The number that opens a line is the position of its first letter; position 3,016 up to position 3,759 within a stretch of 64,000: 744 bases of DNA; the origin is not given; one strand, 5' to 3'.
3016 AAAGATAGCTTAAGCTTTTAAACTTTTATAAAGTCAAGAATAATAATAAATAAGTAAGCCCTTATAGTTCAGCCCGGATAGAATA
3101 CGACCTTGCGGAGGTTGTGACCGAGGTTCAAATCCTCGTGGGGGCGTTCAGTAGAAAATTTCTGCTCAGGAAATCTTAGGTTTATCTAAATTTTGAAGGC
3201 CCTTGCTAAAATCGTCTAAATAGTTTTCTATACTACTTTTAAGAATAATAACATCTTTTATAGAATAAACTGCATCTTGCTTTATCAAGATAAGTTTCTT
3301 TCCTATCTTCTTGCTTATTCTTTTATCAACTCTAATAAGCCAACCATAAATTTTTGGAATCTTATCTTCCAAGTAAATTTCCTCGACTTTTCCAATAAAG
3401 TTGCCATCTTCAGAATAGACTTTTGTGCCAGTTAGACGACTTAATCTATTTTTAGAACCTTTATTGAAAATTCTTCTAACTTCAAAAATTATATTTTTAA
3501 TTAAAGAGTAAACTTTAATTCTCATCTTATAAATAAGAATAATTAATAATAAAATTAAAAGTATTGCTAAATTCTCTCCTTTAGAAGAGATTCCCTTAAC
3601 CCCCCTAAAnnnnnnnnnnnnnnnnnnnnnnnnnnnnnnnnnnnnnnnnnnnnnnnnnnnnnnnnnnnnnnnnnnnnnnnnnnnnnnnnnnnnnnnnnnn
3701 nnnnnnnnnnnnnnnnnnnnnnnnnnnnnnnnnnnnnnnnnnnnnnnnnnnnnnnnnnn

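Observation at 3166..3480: Cytoplasmic PRC-barrel tail on the giant surface protein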

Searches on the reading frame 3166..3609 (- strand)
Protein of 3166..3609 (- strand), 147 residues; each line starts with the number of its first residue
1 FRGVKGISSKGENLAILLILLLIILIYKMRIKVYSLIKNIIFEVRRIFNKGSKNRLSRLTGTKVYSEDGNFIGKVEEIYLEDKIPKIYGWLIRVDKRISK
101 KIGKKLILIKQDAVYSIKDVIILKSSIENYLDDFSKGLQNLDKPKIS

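Call 7: search_protein_families(library=pfam, proteins=[window:3169-3579:-], max_evalue=1)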
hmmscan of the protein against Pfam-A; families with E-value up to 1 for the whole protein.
seq(137 aa): 1 family
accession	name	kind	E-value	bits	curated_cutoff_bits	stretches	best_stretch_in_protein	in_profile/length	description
PF05239.21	PRC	-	1.8e-07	31.5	21.2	1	45-115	5-73/78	PRC-barrel domain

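Call 9: find_homologous_proteins(query=window:3169-3579:-, max_evalue=0.001)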
Query seq(137 aa): 254 candidates shared short words with the query, none scored E <= 0.001.

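Call 17: search_protein_representatives(protein=window:3166-3609:-)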
Query: 147 residues. Proteins with E-value up to 0.001 (for the whole library): 119; up to 1e-10: 43; up to 1e-30: 1. The best 119 are listed.
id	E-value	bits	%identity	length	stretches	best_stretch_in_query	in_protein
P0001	3.6e-81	286.3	100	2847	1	1-147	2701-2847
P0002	1.4e-19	86.8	46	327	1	14-137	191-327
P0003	6.2e-18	81.4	42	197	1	53-141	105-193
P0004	1.5e-17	80.2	40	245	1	43-138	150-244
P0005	2.9e-17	79.3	43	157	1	14-130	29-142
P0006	4.8e-17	78.6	50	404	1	52-135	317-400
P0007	5.0e-17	78.5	40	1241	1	11-135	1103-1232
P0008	2.2e-16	76.4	48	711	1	24-134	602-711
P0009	3.5e-16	75.7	46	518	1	20-131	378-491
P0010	3.8e-16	75.6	42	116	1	16-124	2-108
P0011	9.6e-16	74.3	39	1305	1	10-129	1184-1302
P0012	1.9e-15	73.4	43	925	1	52-137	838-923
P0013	2.2e-15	73.2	49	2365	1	32-134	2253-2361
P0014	3.9e-15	72.4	45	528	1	42-134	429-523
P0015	1.4e-14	70.6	51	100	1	54-134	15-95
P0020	4.5e-14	68.9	47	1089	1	41-134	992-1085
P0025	2.7e-13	66.4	45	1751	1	36-134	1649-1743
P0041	4.5e-11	59.2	49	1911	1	43-125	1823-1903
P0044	1.2e-10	57.8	45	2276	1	36-129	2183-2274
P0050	4.1e-10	56.1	38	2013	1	17-133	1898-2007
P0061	3.9e-09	52.9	38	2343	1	28-131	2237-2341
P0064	5.4e-09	52.5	34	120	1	46-134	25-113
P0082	2.2e-06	44.0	45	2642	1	50-131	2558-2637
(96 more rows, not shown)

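Call 34: predict_structure(alignment_id=A2)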
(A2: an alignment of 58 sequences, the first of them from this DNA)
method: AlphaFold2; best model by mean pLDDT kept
length: 138 residues; sequences in the alignment: 58
mean_pLDDT: 91.7   pTM: 0.65
mean pLDDT of the five models: 91.7, 91.1, 91.1, 90.7, 90.6
residues with pLDDT >= 90: 100; 70-90: 33; 50-70: 5; < 50: 0
segments of 3 or more residues with pLDDT < 50: none
pLDDT, mean of each block of 10 residues (from residue 1): 94 98 97 86 80 96 97 95 97 95 96 87 81 81
secondary structure, 60 per line:
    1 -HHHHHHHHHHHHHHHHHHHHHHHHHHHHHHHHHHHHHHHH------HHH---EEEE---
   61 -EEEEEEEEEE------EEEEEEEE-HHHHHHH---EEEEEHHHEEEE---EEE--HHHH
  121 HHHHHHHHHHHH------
elements in order: H2-41 E54-57 E62-71 E78-85 H87-93 E97-101 E105-108 E112-114 H117-132

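Call 36: search_protein_families(library=pfam, alignment_id=A4, max_evalue=0.001)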
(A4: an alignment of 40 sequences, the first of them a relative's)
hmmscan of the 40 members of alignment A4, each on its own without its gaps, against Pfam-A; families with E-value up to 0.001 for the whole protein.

A. member 1, P0009 (518 aa): 1 family
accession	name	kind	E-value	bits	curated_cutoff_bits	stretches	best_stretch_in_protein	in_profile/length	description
PF05239.21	PRC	-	4e-05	24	21.2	1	422-484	11-72/78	PRC-barrel domain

B. families by the number of members that match (of 40 scanned): 26 families (the first 25 are shown)
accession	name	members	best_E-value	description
PF05239.21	PRC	33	4e-12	PRC-barrel domain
PF13385.13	Laminin_G_3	6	4.2e-27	Concanavalin A-like lectin/glucanases superfamily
PF13229.12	Beta_helix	6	2.2e-25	Right handed beta helix region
PF05048.19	NosD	6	3.3e-20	Periplasmic copper-binding protein (NosD)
PF10102.14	DUF2341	2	4.7e-15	Domain of unknown function (DUF2341)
PF01835.25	MG2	2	8.9e-05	MG2 domain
PF00629.30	MAM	1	3.9e-24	MAM domain, meprin/A5/mu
PF13570.13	Beta-prop_ACSF4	1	3.6e-12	Beta-alanine-activating enzyme, beta-propeller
PF13360.13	PQQ_2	1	3.2e-08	Outer membrane protein assembly factor BamB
PF09811.14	Yae1_N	1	9.2e-08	Essential protein Yae1, N terminal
PF17957.7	Big_7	1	1.4e-06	Bacterial Ig domain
PF06160.17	EzrA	1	2.7e-05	Septation ring formation regulator, EzrA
PF07889.17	DUF1664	1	7.1e-05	Protein of unknown function (DUF1664)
PF05531.17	NPV_P10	1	7.4e-05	Nucleopolyhedrovirus P10 protein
PF04096.20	Nucleoporin2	1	0.00016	Nup98-96 autopeptidase S59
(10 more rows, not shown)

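Call 38: fold_search(model_id=the predicted structure, library=pdb)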
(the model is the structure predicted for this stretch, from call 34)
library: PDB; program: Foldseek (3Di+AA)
matches with E <= 10: 385; with E <= 0.001: 43
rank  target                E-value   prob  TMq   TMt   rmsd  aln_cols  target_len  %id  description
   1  8onw_D                2.2e-06  1.00  0.45  0.78   1.9        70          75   26  Crystal structure of the hetero-dimeric complex from Archaeoglobus fulgidus PRC1 and PRC2 domains (released 2024-04-10)
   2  8onw_C                3.1e-06  1.00  0.42  0.73   3.2        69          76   26  Crystal structure of the hetero-dimeric complex from Archaeoglobus fulgidus PRC1 and PRC2 domains (released 2024-04-10)
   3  8onw_A                7.7e-06  1.00  0.44  0.65   1.9        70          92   26  Crystal structure of the hetero-dimeric complex from Archaeoglobus fulgidus PRC1 and PRC2 domains (released 2024-04-10)
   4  8qzo_D                9.3e-06  1.00  0.45  0.41   1.9        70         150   26  Crystal structure of heterodimeric complex of CdpB1 and CdpB2 from A. fulgidus (released 2024-04-03)
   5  8onw_E                9.3e-06  1.00  0.42  0.74   3.2        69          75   26  Crystal structure of the hetero-dimeric complex from Archaeoglobus fulgidus PRC1 and PRC2 domains (released 2024-04-10)
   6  8qzo_B                1.2e-05  1.00  0.44  0.37   2.1        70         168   26  Crystal structure of heterodimeric complex of CdpB1 and CdpB2 from A. fulgidus (released 2024-04-03)
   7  8onw_F                1.3e-05  1.00  0.45  0.78   1.8        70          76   26  Crystal structure of the hetero-dimeric complex from Archaeoglobus fulgidus PRC1 and PRC2 domains (released 2024-04-10)
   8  8qzo_A                3.2e-05  1.00  0.44  0.37   1.9        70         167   26  Crystal structure of heterodimeric complex of CdpB1 and CdpB2 from A. fulgidus (released 2024-04-03)
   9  8qzo_F                4.5e-05  1.00  0.45  0.41   1.8        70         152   26  Crystal structure of heterodimeric complex of CdpB1 and CdpB2 from A. fulgidus (released 2024-04-03)
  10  1pm3_A                5.1e-05  1.00  0.37  0.71   3.1        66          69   23  MTH1859 (released 2003-08-12)
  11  3htr_A                6.2e-05  1.00  0.40  0.53   7.2        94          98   18  Crystal Structure of PRC-barrel Domain Protein from Rhodopseudomonas palustris (released 2009-07-07)
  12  8yy9_H                7.0e-05  1.00  0.42  0.24   5.8        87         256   21  Cryo-EM structure of a tri-heme cytochrome-associated RC-LH1 complex from a marine photoheterotrophic bacterium, purif (released 2025-04-02)
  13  3htr_B                7.5e-05  1.00  0.41  0.59   4.0        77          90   18  Crystal Structure of PRC-barrel Domain Protein from Rhodopseudomonas palustris (released 2009-07-07)
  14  9lts_H                9.8e-05  1.00  0.42  0.24   5.8        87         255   20  Cryo-EM structure of the Dinoroseobacter shibae RC-LH1 supercomplex (released 2025-10-01)
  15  9s9g_B                1.4e-04  1.00  0.39  0.28  11.8       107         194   17  S. islandicus CdvA filament (X-ray) (released 2026-01-28)
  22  9s9g_L                3.4e-04  1.00  0.39  0.29  11.8       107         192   17  S. islandicus CdvA filament (X-ray) (released 2026-01-28)
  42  9s9g_C                8.9e-04  1.00  0.39  0.28  11.6       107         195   17  S. islandicus CdvA filament (X-ray) (released 2026-01-28)
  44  2dyi                  1.0e-03  1.00  0.35  0.31   5.7        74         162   20  Crystal structure of 16S ribosomal RNA processing protein RimM from Thermus thermophilus HB8 (released 2007-03-14)
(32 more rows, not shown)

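Call 51: find_homologous_proteins(query=A2, max_evalue=0.00001)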
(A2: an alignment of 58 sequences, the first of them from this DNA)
Query A2 (58 sequences) (138 aa, profile of the alignment): 4 proteins with E <= 0.00001 among 4852 candidates.
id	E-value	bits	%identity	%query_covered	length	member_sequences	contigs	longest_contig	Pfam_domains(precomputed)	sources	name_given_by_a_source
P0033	7.4e-36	140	51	59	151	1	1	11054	PF05239.22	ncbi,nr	ncbi:PRC-barrel domain-containing protein, partial [Candidatus Pacearchaeota archaeon]|nr:PRC-barrel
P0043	2.1e-33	132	57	30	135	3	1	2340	PF05239.22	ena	-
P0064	1.1e-29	121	35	59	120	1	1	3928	-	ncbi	ncbi:MAG: hypothetical protein ABIH92_01700 [Nanoarchaeota archaeon]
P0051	7.9e-27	111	35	57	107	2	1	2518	PF05239.22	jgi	jgi:sporulation protein YlmC with PRC-barrel domain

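Call 52: find_encoding_contigs(protein=P0064, flank=5000, max_places=3)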
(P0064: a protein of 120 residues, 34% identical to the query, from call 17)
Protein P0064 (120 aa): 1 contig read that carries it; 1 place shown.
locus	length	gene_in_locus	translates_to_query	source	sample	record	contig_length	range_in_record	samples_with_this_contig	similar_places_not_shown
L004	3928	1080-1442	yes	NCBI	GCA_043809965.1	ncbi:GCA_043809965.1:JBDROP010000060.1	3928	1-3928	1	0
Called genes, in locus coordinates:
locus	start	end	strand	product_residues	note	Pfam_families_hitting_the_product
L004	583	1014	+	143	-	-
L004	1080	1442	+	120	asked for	-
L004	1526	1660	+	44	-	-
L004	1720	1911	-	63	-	-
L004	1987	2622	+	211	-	-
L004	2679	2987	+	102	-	PF01096:Zn_ribbon_TFIIS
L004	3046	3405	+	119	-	-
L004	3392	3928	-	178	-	PF00990:GGDEF, PF22335:Cas10-Cmr2_palm2, PF24898:GGDEF_GdpP (weak)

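Call 53: find_encoding_contigs(protein=P0013, flank=8000, max_places=3)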
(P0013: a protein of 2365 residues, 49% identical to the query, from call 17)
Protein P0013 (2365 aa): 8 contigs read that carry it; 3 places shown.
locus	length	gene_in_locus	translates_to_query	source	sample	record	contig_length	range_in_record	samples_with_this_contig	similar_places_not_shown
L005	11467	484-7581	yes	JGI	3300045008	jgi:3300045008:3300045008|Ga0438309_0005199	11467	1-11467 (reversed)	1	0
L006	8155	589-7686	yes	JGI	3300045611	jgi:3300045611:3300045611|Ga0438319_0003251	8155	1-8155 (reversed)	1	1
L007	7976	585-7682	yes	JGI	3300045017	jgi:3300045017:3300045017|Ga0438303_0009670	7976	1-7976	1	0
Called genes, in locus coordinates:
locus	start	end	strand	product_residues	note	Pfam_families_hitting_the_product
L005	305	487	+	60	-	PF00196:GerE, PF04545:Sigma70_r4 (weak)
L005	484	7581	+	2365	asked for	PF13570:Beta-prop_ACSF4, PF13360:PQQ_2 (weak), PF17957:Big_7 (faint), PF05239:PRC (weak)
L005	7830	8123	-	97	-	PF01863:YgjP-like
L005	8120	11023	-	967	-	PF04313:HSDR_N, PF00270:DEAD, PF04851:ResIII, PF18766:SWI2_SNF2, PF22679:T1R_D3-like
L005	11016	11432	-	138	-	-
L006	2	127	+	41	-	?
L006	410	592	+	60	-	PF00196:GerE, PF04545:Sigma70_r4 (weak)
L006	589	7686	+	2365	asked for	PF13570:Beta-prop_ACSF4, PF13360:PQQ_2 (weak), PF17957:Big_7 (faint), PF05239:PRC (weak)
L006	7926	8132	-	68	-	PF01863:YgjP-like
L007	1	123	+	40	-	?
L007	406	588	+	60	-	PF00196:GerE, PF04545:Sigma70_r4 (weak)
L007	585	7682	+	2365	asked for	PF13570:Beta-prop_ACSF4, PF13360:PQQ_2 (weak), PF17957:Big_7 (faint), PF05239:PRC (weak)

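Call 69: list_cluster_members(proteins=[P0001, P0007, P0012, P0020, P0025, P0041, P0044, P0050, P0061, P0082])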
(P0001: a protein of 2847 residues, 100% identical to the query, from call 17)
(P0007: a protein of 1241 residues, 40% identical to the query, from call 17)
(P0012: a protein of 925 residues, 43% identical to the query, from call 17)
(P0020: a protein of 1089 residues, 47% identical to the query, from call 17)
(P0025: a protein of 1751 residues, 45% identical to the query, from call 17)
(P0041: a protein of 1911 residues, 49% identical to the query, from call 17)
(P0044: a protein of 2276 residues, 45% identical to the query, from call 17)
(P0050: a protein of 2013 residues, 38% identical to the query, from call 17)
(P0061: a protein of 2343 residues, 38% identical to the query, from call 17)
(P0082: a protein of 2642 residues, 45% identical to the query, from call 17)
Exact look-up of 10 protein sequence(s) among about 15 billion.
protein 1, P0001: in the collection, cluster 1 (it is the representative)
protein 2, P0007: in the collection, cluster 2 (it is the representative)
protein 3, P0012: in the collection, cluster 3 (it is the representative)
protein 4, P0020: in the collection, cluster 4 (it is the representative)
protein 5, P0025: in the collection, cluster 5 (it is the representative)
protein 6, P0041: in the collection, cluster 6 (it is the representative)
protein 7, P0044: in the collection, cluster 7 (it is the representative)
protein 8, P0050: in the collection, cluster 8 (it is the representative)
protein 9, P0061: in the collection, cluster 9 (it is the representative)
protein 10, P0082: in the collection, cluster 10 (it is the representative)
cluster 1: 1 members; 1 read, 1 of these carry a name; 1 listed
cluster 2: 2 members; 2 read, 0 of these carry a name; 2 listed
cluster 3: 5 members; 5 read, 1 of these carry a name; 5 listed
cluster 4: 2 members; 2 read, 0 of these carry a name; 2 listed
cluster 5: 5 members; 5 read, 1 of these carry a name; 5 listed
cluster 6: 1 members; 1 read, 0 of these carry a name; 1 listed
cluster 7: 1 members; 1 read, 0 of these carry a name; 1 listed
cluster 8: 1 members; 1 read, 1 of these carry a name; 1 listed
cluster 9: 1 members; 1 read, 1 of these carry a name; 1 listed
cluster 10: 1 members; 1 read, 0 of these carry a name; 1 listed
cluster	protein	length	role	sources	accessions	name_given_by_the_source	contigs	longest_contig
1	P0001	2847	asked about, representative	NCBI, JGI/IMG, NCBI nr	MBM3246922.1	hypothetical protein FJZ17_00045 [Candidatus Pacearchaeota archaeon] | hypothetical protein [Candidatus Pacearchaeota archaeon]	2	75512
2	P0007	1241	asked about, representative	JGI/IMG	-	-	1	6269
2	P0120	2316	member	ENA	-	-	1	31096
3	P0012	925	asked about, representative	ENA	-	-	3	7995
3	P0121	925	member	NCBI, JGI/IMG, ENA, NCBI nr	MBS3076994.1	PRC-barrel domain-containing protein [Candidatus Pacearchaeota archaeon]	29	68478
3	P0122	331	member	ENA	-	-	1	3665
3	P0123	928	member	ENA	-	-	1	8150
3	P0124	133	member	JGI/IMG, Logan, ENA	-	-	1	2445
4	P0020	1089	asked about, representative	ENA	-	-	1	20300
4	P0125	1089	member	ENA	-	-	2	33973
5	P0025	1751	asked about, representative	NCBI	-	-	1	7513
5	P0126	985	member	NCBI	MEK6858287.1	MAG: PRC-barrel domain-containing protein, partial [Nanoarchaeota archaeon]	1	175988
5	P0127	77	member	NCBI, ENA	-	-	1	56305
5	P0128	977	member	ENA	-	-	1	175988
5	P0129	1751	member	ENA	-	-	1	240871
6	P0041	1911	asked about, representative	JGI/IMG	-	-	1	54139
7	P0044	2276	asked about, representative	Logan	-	-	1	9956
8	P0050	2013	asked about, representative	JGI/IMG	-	sporulation protein YlmC with PRC-barrel domain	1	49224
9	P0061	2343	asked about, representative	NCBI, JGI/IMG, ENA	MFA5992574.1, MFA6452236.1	MAG: LamG-like jellyroll fold domain-containing protein [Candidatus Pacearchaeota ... | sporulation protein YlmC with PRC-barrel domain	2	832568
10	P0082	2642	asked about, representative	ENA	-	-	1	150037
